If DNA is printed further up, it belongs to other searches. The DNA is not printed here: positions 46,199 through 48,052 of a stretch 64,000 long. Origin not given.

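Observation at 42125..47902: A 3-TM-anchored PQQ-like propeller overlaps a cytoplasmic NuoEF-like/GltD-like Fe-S flavoprotein pair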

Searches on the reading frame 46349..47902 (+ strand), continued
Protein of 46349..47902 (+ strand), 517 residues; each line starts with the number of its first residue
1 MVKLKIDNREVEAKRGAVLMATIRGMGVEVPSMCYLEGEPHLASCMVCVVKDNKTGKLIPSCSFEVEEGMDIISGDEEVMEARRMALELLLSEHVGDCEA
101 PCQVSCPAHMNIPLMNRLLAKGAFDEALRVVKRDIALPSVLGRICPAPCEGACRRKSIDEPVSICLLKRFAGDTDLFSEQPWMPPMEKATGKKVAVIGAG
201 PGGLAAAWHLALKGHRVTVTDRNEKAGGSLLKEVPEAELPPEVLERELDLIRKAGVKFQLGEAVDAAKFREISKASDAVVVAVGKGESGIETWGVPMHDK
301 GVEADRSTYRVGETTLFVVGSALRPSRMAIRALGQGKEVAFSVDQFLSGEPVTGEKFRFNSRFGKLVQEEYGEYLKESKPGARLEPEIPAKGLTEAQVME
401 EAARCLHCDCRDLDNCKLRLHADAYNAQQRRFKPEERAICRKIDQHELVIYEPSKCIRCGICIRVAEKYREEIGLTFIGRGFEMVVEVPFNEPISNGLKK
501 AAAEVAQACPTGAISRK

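Call 40: search_protein_families(library=pfam, proteins=[L069:1419-2528:+, L069:2530-3834:+, L069:3831-5252:+, L069:5280-6314:+, L069:6558-7934:+, L069:7948-9336:+, L069:9408-9995:+, L069:11583-12542:+, L041:8832-9935:+, L041:2575-3894:+], max_evalue=0.0001)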
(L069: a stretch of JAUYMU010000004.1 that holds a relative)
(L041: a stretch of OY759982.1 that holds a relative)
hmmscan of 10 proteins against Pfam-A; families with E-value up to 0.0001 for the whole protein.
L069:1419-2528:+ (369 aa): 1 family
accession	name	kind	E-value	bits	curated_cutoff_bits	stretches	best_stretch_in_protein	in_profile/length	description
PF00490.27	ALAD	-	1.9e-146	487.6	24.6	1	53-367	2-316/317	Delta-aminolevulinic acid dehydratase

L069:2530-3834:+ (434 aa): 1 family
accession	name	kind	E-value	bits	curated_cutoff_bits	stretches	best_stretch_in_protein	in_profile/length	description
PF00202.27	Aminotran_3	-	7.8e-79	265.7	30.5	1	36-398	10-372/403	Aminotransferase class-III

L069:3831-5252:+ (473 aa): 0 families

L069:5280-6314:+ (344 aa): 1 family
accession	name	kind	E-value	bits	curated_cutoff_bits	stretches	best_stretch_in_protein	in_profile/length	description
PF01208.23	URO-D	-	5.1e-97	325.4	23.9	1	2-339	1-345/346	Uroporphyrinogen decarboxylase (URO-D)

L069:6558-7934:+ (458 aa): 2 families
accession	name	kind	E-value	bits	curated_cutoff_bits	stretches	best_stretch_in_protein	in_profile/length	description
PF04055.27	Radical_SAM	-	2.8e-18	67.1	29.5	1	53-227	1-165/166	Radical SAM superfamily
PF06969.22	HemN_C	-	9.3e-06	26.1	24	1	363-435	1-67/67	HemN C-terminal domain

L069:7948-9336:+ (462 aa): 6 families
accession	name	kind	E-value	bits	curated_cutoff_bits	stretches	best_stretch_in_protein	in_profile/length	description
PF01593.30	Amino_oxidase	-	1.5e-42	146.9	19.8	1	16-456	1-443/443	Flavin containing amine oxidoreductase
PF13450.12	NAD_binding_8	-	6.3e-13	49.2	21.9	1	11-76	1-68/68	NAD(P)-binding Rossmann-like domain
PF01266.30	DAO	-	1.7e-06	28.2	27.9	1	9-39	2-32/353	FAD dependent oxidoreductase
PF01494.25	FAD_binding_3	-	3.6e-06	26.9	22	1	7-41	2-36/349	FAD binding domain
PF00890.30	FAD_binding_2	-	2.6e-05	24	20.4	0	9-44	2-37/414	FAD binding domain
PF21799.2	MurD-like_N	-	8.9e-05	23.1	27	0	8-44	2-38/88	Mur ligase MurD-like, N-terminal domain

L069:9408-9995:+ (195 aa): 2 families
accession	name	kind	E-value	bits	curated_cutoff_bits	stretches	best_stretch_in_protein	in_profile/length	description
PF24716.1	WapI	-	1.9e-23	83.6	27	1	53-185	4-137/138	Immunity protein WapI-like family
PF19739.5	DUF6228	-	3e-05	24.6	28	1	91-154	35-98/132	Family of unknown function (DUF6228)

L069:11583-12542:+ (319 aa): 1 family
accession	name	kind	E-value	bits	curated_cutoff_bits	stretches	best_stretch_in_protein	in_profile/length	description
PF06283.17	ThuA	-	1.1e-28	101.4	33.4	1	93-291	43-209/209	Trehalose utilisation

L041:8832-9935:+ (367 aa): 3 families
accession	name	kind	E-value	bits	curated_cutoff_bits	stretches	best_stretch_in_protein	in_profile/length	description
PF14606.12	Lipase_GDSL_3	-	1.7e-62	211.3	27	1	187-363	2-178/178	GDSL-like Lipase/Acylhydrolase family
PF14607.12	GxDLY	-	2e-47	161.1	27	1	33-175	1-146/146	N-terminus of Esterase_SGNH_hydro-type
PF13472.12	Lipase_GDSL_2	-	2.3e-13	51.5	32.9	1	191-352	1-177/178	GDSL-like Lipase/Acylhydrolase family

L041:2575-3894:+ (439 aa): 1 family
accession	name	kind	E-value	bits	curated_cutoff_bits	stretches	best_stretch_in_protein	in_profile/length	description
PF00464.25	SHMT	-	7.1e-164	545.6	27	1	16-406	4-398/399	Serine hydroxymethyltransferase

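Call 44: find_homologous_proteins(query=window:46349-47899:+, max_evalue=1e-20)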
Query window:46349-47899:+ (517 aa): 7368 proteins with E <= 1e-20 among 8000 candidates; the best 120 are listed.
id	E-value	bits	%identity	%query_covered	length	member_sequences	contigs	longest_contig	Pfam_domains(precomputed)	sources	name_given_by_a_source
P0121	0.0e+0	1166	100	100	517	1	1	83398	PF01266.31,PF13510.12,PF13450.13,PF14691.12,PF07992.21,PF13738.13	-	-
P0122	0.0e+0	1042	89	100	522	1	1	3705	PF01266.31,PF13510.12,PF13450.13,PF14691.12,PF07992.21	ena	-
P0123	3.8e-268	908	75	100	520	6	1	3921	PF01266.31,PF13510.12,PF13450.13,PF14691.12,PF07992.21,PF03486.21,PF22117.3,PF01134.29,PF01494.26,PF12831.14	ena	-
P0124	4.0e-262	888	74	100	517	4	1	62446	PF01266.31,PF13510.12,PF13450.13,PF14691.12,PF07992.21,PF22117.3,PF01494.26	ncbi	ncbi:MAG: FAD-dependent oxidoreductase [Bacteroidota bacterium]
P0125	2.6e-260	882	74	100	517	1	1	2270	PF01266.31,PF13510.12,PF13450.13,PF14691.12,PF07992.21,PF03486.21,PF22117.3,PF13459.12,PF12831.14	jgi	jgi:thioredoxin reductase/ferredoxin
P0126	1.7e-256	870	73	100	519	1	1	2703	PF01266.31,PF13510.12,PF13450.13,PF14691.12,PF00890.31,PF07992.21,PF01494.26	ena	-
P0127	7.7e-256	868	74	100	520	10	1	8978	PF01266.31,PF13510.12,PF13450.13,PF14691.12,PF07992.21,PF01494.26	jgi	jgi:ferredoxin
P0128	2.4e-255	866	74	100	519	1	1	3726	PF01266.31,PF13510.12,PF13450.13,PF14691.12,PF00890.31,PF07992.21,PF01494.26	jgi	jgi:hypothetical protein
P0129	1.5e-254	863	72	100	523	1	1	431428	PF01266.31,PF13510.12,PF13450.13,PF14691.12,PF07992.21,PF01494.26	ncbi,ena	-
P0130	2.9e-254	862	73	100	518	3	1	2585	PF01266.31,PF13510.12,PF13450.13,PF14691.12,PF07992.21,PF01494.26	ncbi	-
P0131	3.3e-252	856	73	100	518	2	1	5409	PF01266.31,PF13510.12,PF13450.13,PF14691.12,PF07992.21,PF01262.28,PF22117.3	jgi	jgi:ferredoxin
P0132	1.1e-250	851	72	100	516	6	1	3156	PF01266.31,PF13510.12,PF13450.13,PF14691.12,PF00890.31,PF07992.21,PF01494.26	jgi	jgi:ferredoxin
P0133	2.8e-250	849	73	100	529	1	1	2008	PF01266.31,PF13510.12,PF13450.13,PF14691.12,PF00890.31,PF07992.21,PF03486.21,PF01494.26,PF12831.14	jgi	jgi:NADPH-dependent glutamate synthase beta subunit-like oxidoreductase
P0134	7.2e-249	845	71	100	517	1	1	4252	PF01266.31,PF13510.12,PF13450.13,PF14691.12,PF07992.21,PF22117.3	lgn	-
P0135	6.4e-248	842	70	100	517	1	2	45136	PF01266.31,PF13510.12,PF13450.13,PF14691.12,PF07992.21,PF22117.3,PF01494.26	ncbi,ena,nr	ncbi:MAG: (2Fe-2S)-binding protein [Bacteroidales bacterium]|nr:(2Fe-2S)-binding protein [Bacteroida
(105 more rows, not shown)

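Call 53: search_protein_representatives(protein=window:46349-47899:+)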
Query: 517 residues. Proteins with E-value up to 0.001 (for the whole library): 19043; up to 1e-10: 8482; up to 1e-30: 1645. The best 150 are listed.
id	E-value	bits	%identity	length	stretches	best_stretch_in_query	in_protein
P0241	6.5e-164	562.7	56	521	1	11-516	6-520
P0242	8.1e-161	552.5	51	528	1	1-516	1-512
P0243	2.8e-155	534.2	42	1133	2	3-516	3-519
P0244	1.3e-154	532.0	45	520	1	1-516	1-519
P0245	1.2e-147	509.0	47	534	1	2-516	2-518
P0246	3.3e-145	501.0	48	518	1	4-517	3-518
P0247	3.3e-143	494.4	46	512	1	1-515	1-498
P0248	4.7e-143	493.9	46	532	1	4-514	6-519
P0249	1.3e-139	482.6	45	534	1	2-515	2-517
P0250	5.0e-139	480.6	46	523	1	1-515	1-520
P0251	5.1e-137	474.0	46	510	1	1-517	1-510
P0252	6.3e-137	473.7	44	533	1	3-515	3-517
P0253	4.9e-136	470.7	46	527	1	2-515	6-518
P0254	1.9e-133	462.2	44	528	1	3-517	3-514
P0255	5.3e-131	454.1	44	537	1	3-515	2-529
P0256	2.8e-129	448.4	46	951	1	3-514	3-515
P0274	2.0e-120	419.2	44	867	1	3-515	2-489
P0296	8.3e-117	407.3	46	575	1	4-515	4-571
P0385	9.1e-100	351.1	39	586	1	2-515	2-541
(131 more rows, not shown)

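Call 55: predict_structure(alignment_id=A1)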
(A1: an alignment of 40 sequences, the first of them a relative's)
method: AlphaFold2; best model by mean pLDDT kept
length: 517 residues; sequences in the alignment: 40
mean_pLDDT: 75.5   pTM: 0.71
mean pLDDT of the five models: 75.5, 68.8, 67.6, 65.5, 62.5
residues with pLDDT >= 90: 145; 70-90: 190; 50-70: 122; < 50: 60
segments of 3 or more residues with pLDDT < 50: 95-100, 148-161, 358-362, 364-366, 435-444, 470-491
pLDDT, mean of each block of 10 residues (from residue 1): 93 90 87 73 68 86 88 89 77 52 62 70 78 84 62 44 65 80 90 96 95 97 92 85 92 95 93 97 85 88 90 93 76 88 95 69 50 59 72 78 63 65 73 47 52 60 60 39 36 60 74 70
secondary structure, 60 per line:
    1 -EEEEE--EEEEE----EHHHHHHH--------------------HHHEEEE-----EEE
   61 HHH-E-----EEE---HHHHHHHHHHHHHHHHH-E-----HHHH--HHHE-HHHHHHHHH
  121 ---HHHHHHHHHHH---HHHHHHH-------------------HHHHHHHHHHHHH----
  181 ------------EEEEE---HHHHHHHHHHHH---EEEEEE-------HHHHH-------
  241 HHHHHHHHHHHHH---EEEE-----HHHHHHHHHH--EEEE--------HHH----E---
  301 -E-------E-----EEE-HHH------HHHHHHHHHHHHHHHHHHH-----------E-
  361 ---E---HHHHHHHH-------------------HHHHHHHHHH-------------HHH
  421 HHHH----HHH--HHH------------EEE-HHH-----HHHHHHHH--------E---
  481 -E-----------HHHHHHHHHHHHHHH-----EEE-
elements in order: E2-6 E9-13 H19-25 E49-52 E58-60 E71-73 H77-93 H101-104 H112-120 H124-134 H138-144 H164-176 E193-197 H201-212 E216-221 H229-233 H241-253 E257-260 H266-275 E278-281 E316-318 H329-347 H368-375 H395-404 H418-424 E449-451 H461-468 H494-508 E514-516

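Call 60: fold_search(model_id=the predicted structure, library=pdb)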
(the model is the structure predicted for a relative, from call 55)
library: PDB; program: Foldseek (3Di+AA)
matches with E <= 10: 1994; with E <= 0.001: 421
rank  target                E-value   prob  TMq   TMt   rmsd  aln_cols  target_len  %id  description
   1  9bov_A                6.7e-36  1.00  0.65  0.31  11.2       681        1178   27  Structure of electron bifurcating Nfn-ABC complexed with NAD from Caldicellulosiruptor saccharolyticus (released 2025-03-05)
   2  8oh5_C                1.7e-33  1.00  0.62  0.31  11.1       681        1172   24  Cryo-EM structure of the electron bifurcating transhydrogenase StnABC complex from Sporomusa Ovata (state 2) (released 2023-09-13)
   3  9n5u_A                1.7e-32  1.00  0.64  0.38  10.6       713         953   25  Structure of the Thermococcus sibiricus NfnABC complex (released 2025-05-07)
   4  9n5v_A                6.7e-31  1.00  0.62  0.37  12.1       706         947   25  Structure of the NAD(H)-bound Thermococcus sibiricus NfnABC complex (released 2025-05-07)
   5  5jca_L                3.8e-12  1.00  0.41  0.45  11.5       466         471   21  NADP(H) bound NADH-dependent Ferredoxin:NADP Oxidoreductase (NfnI) from Pyrococcus furiosus (released 2017-04-12)
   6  5jfc_L                4.7e-12  1.00  0.41  0.45  11.8       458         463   21  NADH-dependent Ferredoxin:NADP Oxidoreductase (NfnI) from Pyrococcus furiosus (released 2017-04-12)
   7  5vj7_A                1.9e-11  1.00  0.41  0.45  11.6       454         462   20  Ferredoxin NADP Oxidoreductase (Xfn) (released 2017-07-19)
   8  4ylf_B                2.2e-11  1.00  0.43  0.47  11.8       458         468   20  Insights into flavin-based electron bifurcation via the NADH-dependent reduced ferredoxin-NADP oxidoreductase structur (released 2015-07-08)
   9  2vdc_G                2.4e-11  1.00  0.40  0.45  11.0       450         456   20  THE 9.5 A RESOLUTION STRUCTURE OF GLUTAMATE SYNTHASE FROM CRYO-ELECTRON MICROSCOPY AND ITS OLIGOMERIZATION BEHAVIOR IN (released 2008-01-15)
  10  1gt8_B                3.6e-10  1.00  0.41  0.22   9.0       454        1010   14  DIHYDROPYRIMIDINE DEHYDROGENASE (DPD) FROM PIG, TERNARY COMPLEX WITH NADPH AND URACIL-4-ACETIC ACID (released 2002-04-11)
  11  1gt8_A                5.5e-10  1.00  0.40  0.21  10.8       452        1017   14  DIHYDROPYRIMIDINE DEHYDROGENASE (DPD) FROM PIG, TERNARY COMPLEX WITH NADPH AND URACIL-4-ACETIC ACID (released 2002-04-11)
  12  8f6n_D                6.1e-10  1.00  0.39  0.21  10.0       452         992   15  Dihydropyrimidine Dehydrogenase (DPD) C671S Mutant Soaked with Thymine Quasi-Anaerobically (released 2023-02-01)
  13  7lju_B                7.2e-10  1.00  0.42  0.23   8.8       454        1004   14  Porcine Dihydropyrimidine Dehydrogenase (DPD) crosslinked with 5-Ethynyluracil (5EU) (released 2021-04-07)
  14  1gth_C                7.6e-10  1.00  0.40  0.21  10.7       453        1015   15  DIHYDROPYRIMIDINE DEHYDROGENASE (DPD) FROM PIG, TERNARY COMPLEX WITH NADPH AND 5-IODOURACIL (released 2002-04-11)
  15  7ljt_D                9.0e-10  1.00  0.41  0.22   9.1       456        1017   14  Porcine Dihydropyrimidine Dehydrogenase (DPD) soaked with 5-Ethynyluracil (5EU), NADPH - 20 minutes (released 2021-04-07)
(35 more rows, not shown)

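Call 64: find_homologous_proteins(query=P0249, max_evalue=1e-20)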
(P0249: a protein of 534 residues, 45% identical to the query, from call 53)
Query P0249 (534 aa): 6685 proteins with E <= 1e-20 among 8000 candidates; the best 120 are listed.
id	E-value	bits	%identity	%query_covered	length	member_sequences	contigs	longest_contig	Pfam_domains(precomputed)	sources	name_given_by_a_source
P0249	0.0e+0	1203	100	100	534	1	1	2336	PF01266.31,PF13510.12,PF13450.13,PF14691.12,PF07992.21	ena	-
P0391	5.0e-217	740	66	98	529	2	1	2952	PF01266.31,PF13510.12,PF13450.13,PF14691.12,PF07992.21,PF03486.21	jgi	-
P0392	1.9e-215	735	64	98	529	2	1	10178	PF01266.31,PF13510.12,PF13450.13,PF14691.12,PF07992.21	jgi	-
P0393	3.9e-215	734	63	97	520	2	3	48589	PF01266.31,PF13510.12,PF13450.13,PF14691.12,PF00111.33,PF07992.21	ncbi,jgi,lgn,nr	ncbi:2Fe-2S iron-sulfur cluster binding domain-containing protein [Candidatus Poribacteria bacterium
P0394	2.9e-214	731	64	100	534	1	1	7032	PF01266.31,PF13510.12,PF01593.31,PF13450.13,PF14691.12,PF00890.31,PF07992.21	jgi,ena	-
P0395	9.0e-213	726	65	98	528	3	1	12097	PF01266.31,PF13510.12,PF13450.13,PF14691.12,PF07992.21,PF01494.26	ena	-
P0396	4.7e-212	724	62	97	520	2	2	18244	PF01266.31,PF13510.12,PF10588.15,PF13450.13,PF14691.12,PF00111.33,PF07992.21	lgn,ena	-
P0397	8.5e-212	723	63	98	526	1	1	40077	PF01266.31,PF13510.12,PF13450.13,PF14691.12,PF07992.21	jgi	-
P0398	1.3e-209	715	63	98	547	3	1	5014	PF01266.31,PF13510.12,PF13450.13,PF14691.12,PF07992.21,PF03486.21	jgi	-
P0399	2.3e-209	715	62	98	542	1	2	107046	PF01266.31,PF13510.12,PF13450.13,PF14691.12,PF07992.21,PF22117.3,PF21799.3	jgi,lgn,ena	-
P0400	1.9e-208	712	58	97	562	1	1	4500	PF01266.31,PF13510.12,PF13450.13,PF14691.12,PF07992.21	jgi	jgi:ferredoxin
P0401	2.4e-208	711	62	98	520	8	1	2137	PF01266.31,PF13510.12,PF13450.13,PF14691.12,PF07992.21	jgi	jgi:ferredoxin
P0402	1.4e-207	709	59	97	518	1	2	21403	PF01946.24,PF01266.31,PF13510.12,PF13450.13,PF14691.12,PF00111.33,PF07992.21,PF21799.3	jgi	-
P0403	1.5e-207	709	63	97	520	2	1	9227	PF01266.31,PF13510.12,PF13450.13,PF14691.12,PF07992.21,PF01494.26,PF12831.14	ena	-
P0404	4.7e-207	707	61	97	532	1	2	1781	PF01266.31,PF13510.12,PF13450.13,PF14691.12,PF07992.21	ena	-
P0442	1.1e-201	689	62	98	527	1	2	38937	PF01266.31,PF13510.12,PF13450.13,PF14691.12,PF07992.21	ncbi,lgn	ncbi:MAG: 2Fe-2S iron-sulfur cluster-binding protein [Candidatus Brocadiia bacterium]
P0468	2.0e-200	685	60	98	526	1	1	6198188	PF01946.24,PF01266.31,PF13510.12,PF13450.13,PF14691.12,PF00890.31,PF07992.21,PF13738.13,PF12831.14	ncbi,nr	ncbi:MAG: (2Fe-2S)-binding protein [Phycisphaerales bacterium]|nr:MAG: (2Fe-2S)-binding protein [Phy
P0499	1.9e-199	682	59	97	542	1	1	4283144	PF01266.31,PF13510.12,PF01593.31,PF13450.13,PF14691.12,PF07992.21,PF21799.3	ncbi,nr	ncbi:MAG: FAD-dependent oxidoreductase [Planctomycetota bacterium]|nr:MAG: FAD-dependent oxidoreduct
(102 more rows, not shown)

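Call 65: find_encoding_contigs(protein=P0468, flank=10000, max_places=1)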
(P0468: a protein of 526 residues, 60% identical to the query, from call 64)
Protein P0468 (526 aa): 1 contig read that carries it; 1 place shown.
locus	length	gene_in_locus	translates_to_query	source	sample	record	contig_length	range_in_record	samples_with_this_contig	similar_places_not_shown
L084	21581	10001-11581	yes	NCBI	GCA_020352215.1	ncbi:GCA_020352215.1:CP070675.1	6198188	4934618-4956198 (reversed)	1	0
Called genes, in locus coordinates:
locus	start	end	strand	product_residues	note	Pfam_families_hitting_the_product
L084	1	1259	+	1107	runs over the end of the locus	PF12704:MacB_PCD, PF02687:FtsX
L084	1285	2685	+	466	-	PF13570:Beta-prop_ACSF4 (faint), PF13360:PQQ_2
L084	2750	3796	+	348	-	PF01436:NHL (faint), PF08450:SGL (faint)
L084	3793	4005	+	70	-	-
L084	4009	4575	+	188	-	PF12838:Fer4_7 (faint), PF00037:Fer4 (faint), PF12837:Fer4_6 (faint)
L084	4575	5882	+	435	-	PF25160:LdpA_Fe-S-bd (faint), PF13187:Fer4_9 (faint), PF13484:Fer4_16 (faint), PF12801:Fer4_5, PF12801:Fer4_5 (weak), PF12838:Fer4_7 (weak), PF00037:Fer4 (weak), PF12837:Fer4_6 (weak), +2 more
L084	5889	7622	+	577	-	PF13360:PQQ_2 (weak), PF13570:Beta-prop_ACSF4 (faint), PF13360:PQQ_2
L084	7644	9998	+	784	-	PF01257:2Fe-2S_thioredx, PF01512:Complex1_51K, PF10589:NADH_4Fe-4S, PF00037:Fer4 (weak), PF12838:Fer4_7 (weak), PF13187:Fer4_9 (weak), PF13237:Fer4_10 (weak), PF14697:Fer4_21, +1 more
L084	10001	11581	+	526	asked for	PF13510:Fer2_4, PF14691:Fer4_20, PF00890:FAD_binding_2 (faint), PF01266:DAO (weak), PF01946:Thi4 (faint), PF07992:Pyr_redox_2 (weak), PF13450:NAD_binding_8, PF07992:Pyr_redox_2 (weak), +2 more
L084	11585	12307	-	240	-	PF03358:FMN_red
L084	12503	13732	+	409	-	PF13360:PQQ_2, PF01011:PQQ (faint), PF13360:PQQ_2, PF13570:Beta-prop_ACSF4 (weak)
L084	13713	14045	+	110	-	PF13360:PQQ_2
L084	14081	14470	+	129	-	-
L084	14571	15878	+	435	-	PF13360:PQQ_2, PF01011:PQQ (faint)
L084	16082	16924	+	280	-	PF22825:HpiC1-like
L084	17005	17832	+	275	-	PF07963:N_methyl (weak), PF07596:SBP_bac_10 (weak)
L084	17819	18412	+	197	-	-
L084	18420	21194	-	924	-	PF25788:Ig_Rha78A_N, PF08531:Bac_rhamnosid_N, PF05592:Bac_rhamnosid, PF17389:Bac_rhamnosid6H, PF17390:Bac_rhamnosid_C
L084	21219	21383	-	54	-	-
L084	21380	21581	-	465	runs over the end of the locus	PF00474:SSF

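Call 66: find_encoding_contigs(protein=P0393, flank=10000, max_places=1)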
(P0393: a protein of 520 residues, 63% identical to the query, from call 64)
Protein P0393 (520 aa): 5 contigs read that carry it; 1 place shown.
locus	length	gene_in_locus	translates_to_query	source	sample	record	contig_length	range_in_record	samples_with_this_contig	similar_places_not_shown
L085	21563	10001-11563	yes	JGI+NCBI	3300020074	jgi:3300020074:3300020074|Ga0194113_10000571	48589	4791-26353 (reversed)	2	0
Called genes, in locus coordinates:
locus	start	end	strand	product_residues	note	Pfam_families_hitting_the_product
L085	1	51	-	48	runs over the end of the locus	-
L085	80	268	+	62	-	-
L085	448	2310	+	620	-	PF01011:PQQ (faint), PF13360:PQQ_2, PF25293:Beta-prop_EMC1_N (faint), PF13360:PQQ_2, PF13570:Beta-prop_ACSF4, PF13360:PQQ_2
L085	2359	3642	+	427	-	PF01011:PQQ (faint), PF13360:PQQ_2, PF13570:Beta-prop_ACSF4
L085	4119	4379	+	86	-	-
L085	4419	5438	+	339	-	PF01609:DDE_Tnp_1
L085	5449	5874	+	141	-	PF10130:PIN_2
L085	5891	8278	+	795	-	PF01257:2Fe-2S_thioredx, PF01512:Complex1_51K, PF10589:NADH_4Fe-4S, PF12838:Fer4_7, PF13187:Fer4_9 (weak), PF13237:Fer4_10 (weak), PF14697:Fer4_21, PF00037:Fer4, +2 more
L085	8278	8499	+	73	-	-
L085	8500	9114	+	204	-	-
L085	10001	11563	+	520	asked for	PF00111:Fer2 (weak), PF13510:Fer2_4, PF14691:Fer4_20, PF07992:Pyr_redox_2, PF01266:DAO (faint), PF13450:NAD_binding_8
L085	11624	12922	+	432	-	PF13579:Glyco_trans_4_4, PF13439:Glyco_transf_4, PF20706:GT4-conflict (weak), PF00534:Glycos_transf_1, PF13692:Glyco_trans_1_4, PF13524:Glyco_trans_1_2 (weak)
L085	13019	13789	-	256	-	PF13385:Laminin_G_3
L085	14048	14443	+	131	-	PF05168:HEPN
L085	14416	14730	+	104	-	-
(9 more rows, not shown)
